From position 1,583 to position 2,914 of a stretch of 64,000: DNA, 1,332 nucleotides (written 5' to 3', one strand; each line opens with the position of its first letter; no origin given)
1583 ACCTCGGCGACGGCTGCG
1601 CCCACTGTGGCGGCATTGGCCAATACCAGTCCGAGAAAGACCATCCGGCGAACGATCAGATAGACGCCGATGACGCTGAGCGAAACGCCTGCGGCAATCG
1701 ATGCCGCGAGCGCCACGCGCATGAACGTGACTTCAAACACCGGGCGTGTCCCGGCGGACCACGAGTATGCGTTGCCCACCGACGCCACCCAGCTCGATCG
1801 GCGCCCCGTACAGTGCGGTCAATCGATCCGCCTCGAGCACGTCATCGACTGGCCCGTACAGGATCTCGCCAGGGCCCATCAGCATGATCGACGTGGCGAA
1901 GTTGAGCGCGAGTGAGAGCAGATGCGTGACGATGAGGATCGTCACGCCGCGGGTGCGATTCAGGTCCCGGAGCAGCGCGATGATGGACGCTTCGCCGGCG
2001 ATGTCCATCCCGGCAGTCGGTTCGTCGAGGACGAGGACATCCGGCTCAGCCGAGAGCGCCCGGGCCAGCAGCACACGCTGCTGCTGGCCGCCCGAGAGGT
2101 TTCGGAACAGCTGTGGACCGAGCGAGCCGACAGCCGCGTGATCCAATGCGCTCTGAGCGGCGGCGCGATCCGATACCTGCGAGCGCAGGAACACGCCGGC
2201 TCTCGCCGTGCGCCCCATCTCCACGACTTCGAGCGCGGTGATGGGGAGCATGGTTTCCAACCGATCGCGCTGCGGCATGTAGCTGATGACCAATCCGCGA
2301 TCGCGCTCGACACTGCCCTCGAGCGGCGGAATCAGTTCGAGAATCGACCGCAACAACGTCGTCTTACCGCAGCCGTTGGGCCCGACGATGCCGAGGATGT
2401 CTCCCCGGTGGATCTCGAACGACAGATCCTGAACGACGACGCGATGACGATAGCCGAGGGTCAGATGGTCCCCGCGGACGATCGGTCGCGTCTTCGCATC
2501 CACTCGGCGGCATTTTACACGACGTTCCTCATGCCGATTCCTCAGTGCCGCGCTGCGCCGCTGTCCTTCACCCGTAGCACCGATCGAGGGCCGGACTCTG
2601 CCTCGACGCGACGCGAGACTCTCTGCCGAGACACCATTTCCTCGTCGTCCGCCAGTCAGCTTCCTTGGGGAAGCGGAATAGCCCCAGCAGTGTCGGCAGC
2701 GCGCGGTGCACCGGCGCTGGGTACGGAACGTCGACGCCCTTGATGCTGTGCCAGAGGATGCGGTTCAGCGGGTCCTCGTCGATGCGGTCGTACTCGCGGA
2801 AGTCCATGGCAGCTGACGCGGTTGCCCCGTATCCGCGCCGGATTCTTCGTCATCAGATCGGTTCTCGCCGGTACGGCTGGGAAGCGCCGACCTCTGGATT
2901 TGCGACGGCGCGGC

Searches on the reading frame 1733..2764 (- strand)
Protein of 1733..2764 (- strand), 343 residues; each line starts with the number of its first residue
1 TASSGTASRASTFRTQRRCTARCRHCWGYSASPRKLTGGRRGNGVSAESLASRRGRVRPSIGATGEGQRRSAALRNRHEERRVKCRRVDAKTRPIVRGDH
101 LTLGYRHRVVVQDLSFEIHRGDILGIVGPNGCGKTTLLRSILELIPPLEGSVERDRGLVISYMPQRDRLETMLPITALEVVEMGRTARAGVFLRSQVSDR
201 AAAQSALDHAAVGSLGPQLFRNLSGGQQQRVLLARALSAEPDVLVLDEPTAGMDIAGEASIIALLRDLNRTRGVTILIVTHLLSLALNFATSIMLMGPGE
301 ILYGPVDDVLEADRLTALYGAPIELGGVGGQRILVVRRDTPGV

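Call 47: search_protein_families(library=pfam, proteins=[window:1733-2764:-], max_evalue=0.00001)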
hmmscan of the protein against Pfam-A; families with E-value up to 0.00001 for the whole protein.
window:1733-2764:- (343 aa): 2 families
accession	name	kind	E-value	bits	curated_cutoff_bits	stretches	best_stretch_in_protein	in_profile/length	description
PF00005.33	ABC_tran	-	5.9e-27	95.4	25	1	112-251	2-137/137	ABC transporter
PF13304.12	AAA_21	-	4.7e-11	43.7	27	0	212-285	227-302/304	AAA domain, putative AbiEii toxin, Type IV TA system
